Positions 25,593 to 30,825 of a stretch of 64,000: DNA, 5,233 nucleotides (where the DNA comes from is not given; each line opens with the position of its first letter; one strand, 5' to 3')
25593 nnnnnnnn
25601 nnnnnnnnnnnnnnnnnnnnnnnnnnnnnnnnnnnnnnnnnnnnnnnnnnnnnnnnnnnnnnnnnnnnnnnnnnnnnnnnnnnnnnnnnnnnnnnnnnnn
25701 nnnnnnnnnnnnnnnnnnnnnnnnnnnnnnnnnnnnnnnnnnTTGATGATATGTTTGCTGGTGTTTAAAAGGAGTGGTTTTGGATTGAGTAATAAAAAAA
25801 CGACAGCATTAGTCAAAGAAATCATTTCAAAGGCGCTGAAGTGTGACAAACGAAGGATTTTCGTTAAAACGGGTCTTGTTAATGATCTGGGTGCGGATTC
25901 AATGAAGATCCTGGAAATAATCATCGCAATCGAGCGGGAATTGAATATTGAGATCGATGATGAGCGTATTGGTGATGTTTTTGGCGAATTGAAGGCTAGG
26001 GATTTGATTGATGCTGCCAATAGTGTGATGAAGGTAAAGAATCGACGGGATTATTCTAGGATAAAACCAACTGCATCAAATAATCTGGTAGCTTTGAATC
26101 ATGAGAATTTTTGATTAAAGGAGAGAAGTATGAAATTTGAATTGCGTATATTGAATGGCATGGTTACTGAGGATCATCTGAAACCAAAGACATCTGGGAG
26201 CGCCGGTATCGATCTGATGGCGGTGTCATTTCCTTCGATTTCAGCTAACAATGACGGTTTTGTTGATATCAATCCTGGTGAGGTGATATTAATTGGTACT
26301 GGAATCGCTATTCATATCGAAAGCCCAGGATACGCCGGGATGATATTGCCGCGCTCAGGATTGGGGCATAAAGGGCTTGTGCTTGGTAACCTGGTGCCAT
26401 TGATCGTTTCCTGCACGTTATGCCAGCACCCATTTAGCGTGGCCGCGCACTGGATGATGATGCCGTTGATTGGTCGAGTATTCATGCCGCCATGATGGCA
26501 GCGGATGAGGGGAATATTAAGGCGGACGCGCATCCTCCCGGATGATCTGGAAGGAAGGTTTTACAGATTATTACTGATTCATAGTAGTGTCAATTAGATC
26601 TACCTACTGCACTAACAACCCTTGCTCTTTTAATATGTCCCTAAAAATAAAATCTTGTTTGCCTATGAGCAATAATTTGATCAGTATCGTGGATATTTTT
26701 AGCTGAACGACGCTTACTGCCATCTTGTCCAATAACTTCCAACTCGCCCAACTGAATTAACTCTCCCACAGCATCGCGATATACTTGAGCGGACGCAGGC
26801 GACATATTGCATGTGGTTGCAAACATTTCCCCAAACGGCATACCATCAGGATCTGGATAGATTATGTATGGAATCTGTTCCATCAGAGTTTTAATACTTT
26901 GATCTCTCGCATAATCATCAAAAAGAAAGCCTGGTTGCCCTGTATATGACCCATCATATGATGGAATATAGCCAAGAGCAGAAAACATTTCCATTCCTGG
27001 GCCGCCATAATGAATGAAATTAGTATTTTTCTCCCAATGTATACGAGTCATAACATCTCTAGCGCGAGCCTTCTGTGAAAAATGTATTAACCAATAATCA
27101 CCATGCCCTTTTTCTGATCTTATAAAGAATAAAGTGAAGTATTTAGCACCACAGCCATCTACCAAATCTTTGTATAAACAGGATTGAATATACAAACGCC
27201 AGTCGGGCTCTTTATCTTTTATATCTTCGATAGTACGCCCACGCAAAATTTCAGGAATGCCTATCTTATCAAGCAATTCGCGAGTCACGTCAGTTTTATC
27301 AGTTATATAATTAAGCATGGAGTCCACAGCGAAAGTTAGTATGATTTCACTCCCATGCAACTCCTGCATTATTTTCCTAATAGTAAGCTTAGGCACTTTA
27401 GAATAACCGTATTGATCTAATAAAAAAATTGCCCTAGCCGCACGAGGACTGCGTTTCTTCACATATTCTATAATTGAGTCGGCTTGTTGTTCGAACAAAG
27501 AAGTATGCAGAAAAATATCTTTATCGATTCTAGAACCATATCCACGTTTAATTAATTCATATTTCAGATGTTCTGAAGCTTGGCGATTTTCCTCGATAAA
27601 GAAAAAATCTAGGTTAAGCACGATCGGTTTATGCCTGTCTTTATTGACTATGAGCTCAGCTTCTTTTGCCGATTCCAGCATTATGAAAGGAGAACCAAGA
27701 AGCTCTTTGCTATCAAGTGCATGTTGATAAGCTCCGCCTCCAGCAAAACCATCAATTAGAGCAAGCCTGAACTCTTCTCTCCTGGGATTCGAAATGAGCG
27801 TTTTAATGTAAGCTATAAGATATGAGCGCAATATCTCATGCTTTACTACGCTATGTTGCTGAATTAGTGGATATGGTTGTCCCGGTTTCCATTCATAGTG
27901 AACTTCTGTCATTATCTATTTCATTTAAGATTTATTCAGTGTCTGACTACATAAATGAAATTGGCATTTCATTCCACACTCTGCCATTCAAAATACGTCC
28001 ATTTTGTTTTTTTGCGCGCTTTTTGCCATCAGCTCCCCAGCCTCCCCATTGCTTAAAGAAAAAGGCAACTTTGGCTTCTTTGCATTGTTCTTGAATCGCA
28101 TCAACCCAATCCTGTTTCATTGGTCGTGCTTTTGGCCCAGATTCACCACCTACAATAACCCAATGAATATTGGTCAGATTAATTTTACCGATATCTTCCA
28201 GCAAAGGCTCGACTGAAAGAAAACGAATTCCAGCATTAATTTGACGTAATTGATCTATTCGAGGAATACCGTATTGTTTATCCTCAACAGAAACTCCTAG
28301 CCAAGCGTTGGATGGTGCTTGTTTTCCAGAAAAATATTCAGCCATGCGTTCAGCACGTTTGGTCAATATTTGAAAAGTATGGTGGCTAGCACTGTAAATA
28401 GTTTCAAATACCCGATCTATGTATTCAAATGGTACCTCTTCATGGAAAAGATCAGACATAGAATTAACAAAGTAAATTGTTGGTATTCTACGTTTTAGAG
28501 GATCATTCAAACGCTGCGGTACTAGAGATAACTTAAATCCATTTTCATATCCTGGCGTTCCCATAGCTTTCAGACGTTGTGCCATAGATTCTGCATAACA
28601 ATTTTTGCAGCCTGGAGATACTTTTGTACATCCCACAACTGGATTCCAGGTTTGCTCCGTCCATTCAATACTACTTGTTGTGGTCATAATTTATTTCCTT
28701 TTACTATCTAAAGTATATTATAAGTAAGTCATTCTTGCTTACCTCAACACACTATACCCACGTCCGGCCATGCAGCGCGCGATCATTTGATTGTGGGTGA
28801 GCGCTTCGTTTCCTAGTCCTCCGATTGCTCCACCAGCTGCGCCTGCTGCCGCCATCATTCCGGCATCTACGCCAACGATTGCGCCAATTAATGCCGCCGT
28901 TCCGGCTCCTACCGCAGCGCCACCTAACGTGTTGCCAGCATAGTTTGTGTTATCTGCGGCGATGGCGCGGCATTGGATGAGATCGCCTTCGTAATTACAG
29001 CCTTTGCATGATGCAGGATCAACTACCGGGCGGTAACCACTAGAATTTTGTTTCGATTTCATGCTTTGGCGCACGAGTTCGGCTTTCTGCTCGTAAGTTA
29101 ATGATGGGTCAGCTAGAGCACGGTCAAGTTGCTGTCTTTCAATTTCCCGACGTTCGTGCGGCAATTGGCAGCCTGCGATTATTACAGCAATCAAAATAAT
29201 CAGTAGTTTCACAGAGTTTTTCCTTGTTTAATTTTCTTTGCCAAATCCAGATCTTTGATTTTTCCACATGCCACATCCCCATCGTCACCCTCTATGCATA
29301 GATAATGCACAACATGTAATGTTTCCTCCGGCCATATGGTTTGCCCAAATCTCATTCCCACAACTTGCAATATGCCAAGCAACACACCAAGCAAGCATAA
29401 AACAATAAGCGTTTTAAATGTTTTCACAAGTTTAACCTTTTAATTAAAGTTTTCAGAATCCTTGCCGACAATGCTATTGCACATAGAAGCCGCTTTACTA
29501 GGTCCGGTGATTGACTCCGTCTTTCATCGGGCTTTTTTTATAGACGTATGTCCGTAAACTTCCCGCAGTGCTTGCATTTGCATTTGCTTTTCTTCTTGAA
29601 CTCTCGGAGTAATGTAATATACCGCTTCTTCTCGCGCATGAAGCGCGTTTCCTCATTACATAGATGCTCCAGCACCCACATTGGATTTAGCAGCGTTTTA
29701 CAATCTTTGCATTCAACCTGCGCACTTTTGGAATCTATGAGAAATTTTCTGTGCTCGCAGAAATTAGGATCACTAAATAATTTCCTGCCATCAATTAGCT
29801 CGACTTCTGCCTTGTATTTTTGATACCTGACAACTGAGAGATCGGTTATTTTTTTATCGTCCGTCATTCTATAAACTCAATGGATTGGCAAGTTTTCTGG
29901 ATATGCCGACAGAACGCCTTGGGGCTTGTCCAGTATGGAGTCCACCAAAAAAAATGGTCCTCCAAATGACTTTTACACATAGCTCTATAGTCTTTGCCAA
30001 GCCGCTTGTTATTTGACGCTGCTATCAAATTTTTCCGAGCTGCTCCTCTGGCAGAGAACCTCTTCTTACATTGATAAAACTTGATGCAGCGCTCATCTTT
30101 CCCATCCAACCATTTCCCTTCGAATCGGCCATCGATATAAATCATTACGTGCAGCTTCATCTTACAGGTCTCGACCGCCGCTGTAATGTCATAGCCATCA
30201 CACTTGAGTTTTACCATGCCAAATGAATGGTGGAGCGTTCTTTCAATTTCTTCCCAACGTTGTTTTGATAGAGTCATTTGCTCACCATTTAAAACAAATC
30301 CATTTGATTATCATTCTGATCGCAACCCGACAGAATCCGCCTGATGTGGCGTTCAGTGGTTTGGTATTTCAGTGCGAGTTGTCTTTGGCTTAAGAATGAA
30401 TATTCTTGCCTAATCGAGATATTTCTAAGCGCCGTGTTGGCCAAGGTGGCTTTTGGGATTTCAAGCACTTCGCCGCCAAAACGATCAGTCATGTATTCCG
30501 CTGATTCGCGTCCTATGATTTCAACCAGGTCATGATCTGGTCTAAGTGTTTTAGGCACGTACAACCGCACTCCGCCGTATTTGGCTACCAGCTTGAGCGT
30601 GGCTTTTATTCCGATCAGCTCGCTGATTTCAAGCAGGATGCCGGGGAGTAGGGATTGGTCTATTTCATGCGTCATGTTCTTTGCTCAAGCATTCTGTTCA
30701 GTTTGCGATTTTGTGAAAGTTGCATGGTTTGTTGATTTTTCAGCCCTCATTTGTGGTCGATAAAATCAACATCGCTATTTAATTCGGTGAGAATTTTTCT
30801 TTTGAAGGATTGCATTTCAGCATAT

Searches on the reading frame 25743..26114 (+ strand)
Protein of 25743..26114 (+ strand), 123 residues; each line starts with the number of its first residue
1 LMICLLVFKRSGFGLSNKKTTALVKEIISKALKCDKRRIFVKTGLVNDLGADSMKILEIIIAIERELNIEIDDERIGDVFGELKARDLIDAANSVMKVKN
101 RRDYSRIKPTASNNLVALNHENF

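Call 33: search_protein_families(library=phrogs, proteins=[window:25743-26114:+])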
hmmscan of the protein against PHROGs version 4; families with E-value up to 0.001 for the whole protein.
window:25743-26114:+ (123 aa): 2 families
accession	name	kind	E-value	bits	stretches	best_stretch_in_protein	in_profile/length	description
phrog_5934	-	moron, auxiliary metabolic gene and host takeover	2e-07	32.1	1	19-81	14-76/93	acyl carrier protein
phrog_4154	-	moron, auxiliary metabolic gene and host takeover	0.00013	23.3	1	45-78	56-89/108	acyl carrier protein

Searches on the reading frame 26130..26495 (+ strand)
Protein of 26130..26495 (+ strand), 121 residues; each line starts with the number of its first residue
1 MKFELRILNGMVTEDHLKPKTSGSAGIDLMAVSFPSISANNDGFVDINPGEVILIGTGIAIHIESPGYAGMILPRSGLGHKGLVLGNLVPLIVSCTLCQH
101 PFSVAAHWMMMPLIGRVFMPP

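Call 33: search_protein_families(library=phrogs, proteins=[window:26130-26495:+])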
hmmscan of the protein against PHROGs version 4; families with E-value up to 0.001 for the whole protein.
window:26130-26495:+ (121 aa): 2 families
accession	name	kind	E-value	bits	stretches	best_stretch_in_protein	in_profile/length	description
phrog_135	-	DNA, RNA and nucleotide metabolism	7.9e-17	62.9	1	18-89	158-222/463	dUTPase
phrog_36630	-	unknown function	4.4e-06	27.7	1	20-65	23-60/72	-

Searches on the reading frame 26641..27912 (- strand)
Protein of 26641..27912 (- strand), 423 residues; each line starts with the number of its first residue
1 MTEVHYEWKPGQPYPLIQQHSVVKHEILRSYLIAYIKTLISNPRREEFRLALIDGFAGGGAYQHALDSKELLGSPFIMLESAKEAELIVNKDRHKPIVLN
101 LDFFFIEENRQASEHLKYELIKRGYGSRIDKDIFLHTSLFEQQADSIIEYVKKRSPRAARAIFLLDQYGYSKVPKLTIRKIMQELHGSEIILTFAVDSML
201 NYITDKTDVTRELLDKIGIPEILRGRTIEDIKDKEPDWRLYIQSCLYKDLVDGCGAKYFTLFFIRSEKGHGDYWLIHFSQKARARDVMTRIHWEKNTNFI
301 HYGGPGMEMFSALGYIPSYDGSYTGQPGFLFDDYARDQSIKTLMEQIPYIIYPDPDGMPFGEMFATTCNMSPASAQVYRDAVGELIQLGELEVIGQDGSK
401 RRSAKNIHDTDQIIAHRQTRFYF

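Call 33: search_protein_families(library=phrogs, proteins=[window:26641-27912:-])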
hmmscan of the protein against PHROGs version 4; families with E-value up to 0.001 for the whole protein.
window:26641-27912:- (423 aa): 0 families

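Call 34: search_protein_families(library=pfam, proteins=[window:26641-27912:-], max_evalue=0.01)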
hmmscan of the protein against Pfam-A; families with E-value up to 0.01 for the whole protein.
window:26641-27912:- (423 aa): 1 family
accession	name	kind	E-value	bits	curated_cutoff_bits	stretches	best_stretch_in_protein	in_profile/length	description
PF22560.2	GMT-wHTH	-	1.2e-13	51.7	27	1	318-398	5-82/82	GMT-like wHTH domain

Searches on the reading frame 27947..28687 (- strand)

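Call 33: search_protein_families(library=phrogs, proteins=[window:27947-28687:-])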
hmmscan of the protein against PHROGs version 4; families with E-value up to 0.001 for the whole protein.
window:27947-28687:- (246 aa): 1 family
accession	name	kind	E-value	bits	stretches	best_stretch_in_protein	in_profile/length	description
phrog_2045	-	unknown function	1.2e-96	324.6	1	1-222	1-239/299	-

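Call 34: search_protein_families(library=pfam, proteins=[window:27947-28687:-], max_evalue=0.01)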
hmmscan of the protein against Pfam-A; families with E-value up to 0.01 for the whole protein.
window:27947-28687:- (246 aa): 2 families
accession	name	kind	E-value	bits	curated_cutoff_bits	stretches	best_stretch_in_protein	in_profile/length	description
PF07505.17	DUF5131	-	2.1e-109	365.2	28.9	1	5-242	2-243/243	Protein of unknown function (DUF5131)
PF17338.8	GP88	-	0.00011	22.6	24.4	1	20-208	38-225/230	Gene product 88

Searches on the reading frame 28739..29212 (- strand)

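Call 33: search_protein_families(library=phrogs, proteins=[window:28739-29212:-])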
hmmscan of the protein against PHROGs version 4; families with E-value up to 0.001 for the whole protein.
window:28739-29212:- (157 aa): 1 family
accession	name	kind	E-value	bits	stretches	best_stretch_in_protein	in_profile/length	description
phrog_15869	-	unknown function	0.00057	21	1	80-133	34-88/137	-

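Call 34: search_protein_families(library=pfam, proteins=[window:28739-29212:-], max_evalue=0.01)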
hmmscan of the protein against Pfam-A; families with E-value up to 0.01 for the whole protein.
window:28739-29212:- (157 aa): 1 family
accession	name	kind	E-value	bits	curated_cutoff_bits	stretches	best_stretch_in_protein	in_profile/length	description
PF05818.17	TraT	-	9.8e-06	25.9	31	1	43-139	36-131/214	Enterobacterial TraT complement resistance protein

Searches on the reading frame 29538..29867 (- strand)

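Call 33: search_protein_families(library=phrogs, proteins=[window:29538-29867:-])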
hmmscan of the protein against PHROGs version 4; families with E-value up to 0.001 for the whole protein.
window:29538-29867:- (109 aa): 3 families
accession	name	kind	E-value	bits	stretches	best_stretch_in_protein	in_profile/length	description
phrog_4865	-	unknown function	4.2e-23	82.7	1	5-108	6-107/109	-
phrog_1621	-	unknown function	1.7e-07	31.8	1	32-82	36-86/134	-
phrog_8538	-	unknown function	0.00032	21.7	0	36-92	25-81/138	-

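Call 34: search_protein_families(library=pfam, proteins=[window:29538-29867:-], max_evalue=0.01)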
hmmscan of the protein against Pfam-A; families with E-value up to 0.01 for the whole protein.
window:29538-29867:- (109 aa): 0 families

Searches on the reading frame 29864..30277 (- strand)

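Call 33: search_protein_families(library=phrogs, proteins=[window:29864-30277:-])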
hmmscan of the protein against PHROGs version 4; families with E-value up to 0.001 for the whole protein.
window:29864-30277:- (137 aa): 1 family
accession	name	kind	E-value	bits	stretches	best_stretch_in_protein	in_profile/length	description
phrog_5671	-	unknown function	3.3e-24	86.6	1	1-137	2-137/146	-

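Call 34: search_protein_families(library=pfam, proteins=[window:29864-30277:-], max_evalue=0.01)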
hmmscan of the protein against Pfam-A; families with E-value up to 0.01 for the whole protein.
window:29864-30277:- (137 aa): 0 families

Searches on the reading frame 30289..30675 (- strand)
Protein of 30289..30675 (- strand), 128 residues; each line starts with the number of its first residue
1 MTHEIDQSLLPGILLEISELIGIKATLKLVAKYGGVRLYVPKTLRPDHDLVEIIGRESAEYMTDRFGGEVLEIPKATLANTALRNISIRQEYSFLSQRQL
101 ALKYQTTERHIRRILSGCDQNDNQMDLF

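Call 33: search_protein_families(library=phrogs, proteins=[window:30289-30675:-])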
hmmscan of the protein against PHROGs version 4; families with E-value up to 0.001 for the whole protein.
window:30289-30675:- (128 aa): 2 families
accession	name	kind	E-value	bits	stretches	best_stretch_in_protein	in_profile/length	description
phrog_836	-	transcription regulation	8.9e-34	117.5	1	3-128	5-132/133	late transcriptional activator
phrog_532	-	transcription regulation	9e-13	49.5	1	49-128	48-130/132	late transcriptional activator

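Call 34: search_protein_families(library=pfam, proteins=[window:30289-30675:-], max_evalue=0.01)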
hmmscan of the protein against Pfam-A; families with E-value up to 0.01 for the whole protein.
window:30289-30675:- (128 aa): 1 family
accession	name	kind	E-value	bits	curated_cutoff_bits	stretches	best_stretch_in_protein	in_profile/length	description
PF08765.17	Mor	-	5.6e-16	58.9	24.9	1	47-120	24-97/107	Mor transcription activator family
